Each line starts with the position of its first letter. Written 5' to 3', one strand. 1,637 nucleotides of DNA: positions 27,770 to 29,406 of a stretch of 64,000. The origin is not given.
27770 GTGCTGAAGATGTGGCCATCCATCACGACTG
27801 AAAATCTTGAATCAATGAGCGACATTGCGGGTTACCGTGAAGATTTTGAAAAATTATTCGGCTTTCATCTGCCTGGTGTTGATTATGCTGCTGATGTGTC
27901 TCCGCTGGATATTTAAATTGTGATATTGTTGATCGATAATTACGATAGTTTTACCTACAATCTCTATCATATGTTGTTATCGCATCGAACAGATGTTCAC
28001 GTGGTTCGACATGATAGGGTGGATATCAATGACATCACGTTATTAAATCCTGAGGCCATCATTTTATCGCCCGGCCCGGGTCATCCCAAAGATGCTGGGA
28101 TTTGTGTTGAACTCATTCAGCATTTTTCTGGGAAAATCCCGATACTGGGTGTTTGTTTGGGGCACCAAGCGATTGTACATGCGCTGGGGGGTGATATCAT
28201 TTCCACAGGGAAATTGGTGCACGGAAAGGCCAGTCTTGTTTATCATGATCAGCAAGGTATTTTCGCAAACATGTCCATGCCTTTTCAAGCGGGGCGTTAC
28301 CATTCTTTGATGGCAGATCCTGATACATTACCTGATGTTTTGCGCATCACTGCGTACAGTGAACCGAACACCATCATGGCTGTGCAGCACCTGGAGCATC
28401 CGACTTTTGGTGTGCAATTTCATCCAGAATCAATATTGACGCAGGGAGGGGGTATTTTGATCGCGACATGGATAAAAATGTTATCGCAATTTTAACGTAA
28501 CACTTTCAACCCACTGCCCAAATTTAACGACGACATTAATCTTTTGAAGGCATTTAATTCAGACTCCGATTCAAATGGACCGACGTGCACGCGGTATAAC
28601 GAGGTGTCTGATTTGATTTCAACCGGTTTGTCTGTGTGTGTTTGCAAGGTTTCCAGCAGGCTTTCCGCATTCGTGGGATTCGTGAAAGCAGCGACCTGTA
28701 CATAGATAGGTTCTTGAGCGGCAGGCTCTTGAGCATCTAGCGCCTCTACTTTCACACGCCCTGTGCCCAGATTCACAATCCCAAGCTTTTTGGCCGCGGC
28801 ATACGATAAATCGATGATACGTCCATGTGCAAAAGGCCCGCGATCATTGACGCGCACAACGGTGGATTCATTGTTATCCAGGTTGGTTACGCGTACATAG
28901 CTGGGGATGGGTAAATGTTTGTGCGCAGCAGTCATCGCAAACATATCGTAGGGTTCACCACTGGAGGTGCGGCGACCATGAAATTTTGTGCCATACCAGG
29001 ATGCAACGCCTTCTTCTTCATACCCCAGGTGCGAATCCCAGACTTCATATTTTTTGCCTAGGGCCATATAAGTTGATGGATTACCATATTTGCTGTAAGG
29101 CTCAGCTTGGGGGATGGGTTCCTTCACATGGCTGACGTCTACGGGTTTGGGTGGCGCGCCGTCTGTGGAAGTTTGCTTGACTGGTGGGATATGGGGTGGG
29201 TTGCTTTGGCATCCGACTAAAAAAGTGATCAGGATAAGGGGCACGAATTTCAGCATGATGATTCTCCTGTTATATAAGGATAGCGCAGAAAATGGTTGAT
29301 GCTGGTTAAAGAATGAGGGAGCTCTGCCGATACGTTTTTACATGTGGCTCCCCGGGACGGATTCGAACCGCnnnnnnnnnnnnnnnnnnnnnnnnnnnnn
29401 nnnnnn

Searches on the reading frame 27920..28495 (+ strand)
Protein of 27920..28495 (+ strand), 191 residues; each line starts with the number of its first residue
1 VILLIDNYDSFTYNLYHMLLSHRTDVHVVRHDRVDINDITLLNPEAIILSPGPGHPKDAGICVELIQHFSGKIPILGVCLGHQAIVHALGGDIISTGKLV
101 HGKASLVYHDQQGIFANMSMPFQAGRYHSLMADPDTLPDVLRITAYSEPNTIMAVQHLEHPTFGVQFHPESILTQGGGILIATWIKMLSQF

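Call 47: search_protein_families(library=pfam, max_evalue=0.01, proteins=[window:27920-28495:+])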
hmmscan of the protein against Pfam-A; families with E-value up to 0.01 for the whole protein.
window:27920-28495:+ (191 aa): 2 families
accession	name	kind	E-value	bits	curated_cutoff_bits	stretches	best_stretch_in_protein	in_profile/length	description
PF00117.34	GATase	-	9.5e-56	188.9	22.8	1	3-182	1-184/190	Glutamine amidotransferase class-I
PF07722.19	Peptidase_C26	-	2.6e-10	40.9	20.5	1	70-170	103-219/219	Peptidase C26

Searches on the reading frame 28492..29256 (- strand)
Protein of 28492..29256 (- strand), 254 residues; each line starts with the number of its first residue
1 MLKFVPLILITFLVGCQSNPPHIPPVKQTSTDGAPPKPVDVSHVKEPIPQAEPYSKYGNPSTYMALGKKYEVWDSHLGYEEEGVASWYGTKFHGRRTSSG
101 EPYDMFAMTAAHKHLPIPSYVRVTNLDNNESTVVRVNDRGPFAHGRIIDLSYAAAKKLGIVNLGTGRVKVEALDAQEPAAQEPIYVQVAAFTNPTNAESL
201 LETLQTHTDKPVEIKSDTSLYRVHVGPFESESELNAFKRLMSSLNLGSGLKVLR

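Call 49: search_protein_families(library=pfam, max_evalue=0.01, proteins=[window:28492-29256:-])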
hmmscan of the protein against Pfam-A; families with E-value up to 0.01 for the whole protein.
window:28492-29256:- (254 aa): 2 families
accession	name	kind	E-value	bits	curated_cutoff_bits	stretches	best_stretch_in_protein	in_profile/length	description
PF03330.24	DPBB_1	-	1.4e-26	93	28.8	1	81-170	2-83/83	Lytic transglycolase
PF05036.18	SPOR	-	5.9e-11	43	21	1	181-240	2-63/76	SPOR domain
